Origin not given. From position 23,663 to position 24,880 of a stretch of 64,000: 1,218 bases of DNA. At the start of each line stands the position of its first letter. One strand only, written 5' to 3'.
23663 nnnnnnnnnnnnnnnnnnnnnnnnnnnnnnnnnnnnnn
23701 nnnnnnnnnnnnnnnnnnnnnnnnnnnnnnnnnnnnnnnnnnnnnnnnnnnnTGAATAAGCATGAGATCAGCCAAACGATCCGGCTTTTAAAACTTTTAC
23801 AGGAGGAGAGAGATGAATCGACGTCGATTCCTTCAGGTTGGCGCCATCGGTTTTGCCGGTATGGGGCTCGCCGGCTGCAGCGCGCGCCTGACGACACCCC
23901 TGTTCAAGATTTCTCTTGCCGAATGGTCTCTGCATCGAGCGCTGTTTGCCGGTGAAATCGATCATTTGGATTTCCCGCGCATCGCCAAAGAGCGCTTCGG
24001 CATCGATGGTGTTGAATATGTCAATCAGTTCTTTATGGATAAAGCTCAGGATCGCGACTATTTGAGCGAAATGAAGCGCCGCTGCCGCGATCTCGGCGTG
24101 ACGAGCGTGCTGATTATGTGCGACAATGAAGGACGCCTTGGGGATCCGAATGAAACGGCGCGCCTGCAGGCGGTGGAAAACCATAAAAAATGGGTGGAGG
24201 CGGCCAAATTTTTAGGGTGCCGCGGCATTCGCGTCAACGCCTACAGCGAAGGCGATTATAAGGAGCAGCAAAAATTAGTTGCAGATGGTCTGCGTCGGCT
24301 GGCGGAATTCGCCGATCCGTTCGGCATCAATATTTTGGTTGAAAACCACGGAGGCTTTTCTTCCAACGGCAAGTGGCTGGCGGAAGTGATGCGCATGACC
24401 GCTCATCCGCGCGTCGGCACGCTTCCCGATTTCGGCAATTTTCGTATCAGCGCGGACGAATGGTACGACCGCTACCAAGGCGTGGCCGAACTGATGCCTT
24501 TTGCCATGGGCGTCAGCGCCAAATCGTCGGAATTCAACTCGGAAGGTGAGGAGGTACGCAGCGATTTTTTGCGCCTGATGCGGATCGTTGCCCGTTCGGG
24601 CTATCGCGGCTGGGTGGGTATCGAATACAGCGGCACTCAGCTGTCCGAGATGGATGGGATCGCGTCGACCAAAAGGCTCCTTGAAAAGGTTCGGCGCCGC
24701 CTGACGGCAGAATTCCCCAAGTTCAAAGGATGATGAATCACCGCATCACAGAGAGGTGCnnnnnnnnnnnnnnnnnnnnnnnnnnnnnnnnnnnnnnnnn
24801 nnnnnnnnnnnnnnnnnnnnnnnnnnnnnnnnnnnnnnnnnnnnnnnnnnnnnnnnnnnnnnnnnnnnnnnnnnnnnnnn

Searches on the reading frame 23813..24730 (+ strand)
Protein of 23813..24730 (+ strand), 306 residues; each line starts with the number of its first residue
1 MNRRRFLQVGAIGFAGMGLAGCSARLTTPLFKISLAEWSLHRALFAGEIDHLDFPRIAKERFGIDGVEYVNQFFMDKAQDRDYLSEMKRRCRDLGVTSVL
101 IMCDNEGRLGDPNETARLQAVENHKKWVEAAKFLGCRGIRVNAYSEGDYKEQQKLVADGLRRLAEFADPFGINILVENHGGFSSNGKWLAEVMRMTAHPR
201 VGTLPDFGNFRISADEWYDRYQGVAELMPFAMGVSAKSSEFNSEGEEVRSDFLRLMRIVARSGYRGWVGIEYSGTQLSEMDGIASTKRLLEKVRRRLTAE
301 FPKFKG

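Call 15: search_protein_families(library=pfam, proteins=[window:23813-24730:+], max_evalue=0.001)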
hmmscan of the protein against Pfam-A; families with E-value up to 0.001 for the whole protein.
window:23813-24730:+ (306 aa): 1 family
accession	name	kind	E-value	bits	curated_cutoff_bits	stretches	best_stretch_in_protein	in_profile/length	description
PF01261.30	AP_endonuc_2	-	3.2e-27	96.3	31.1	1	61-286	6-242/249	Xylose isomerase-like TIM barrel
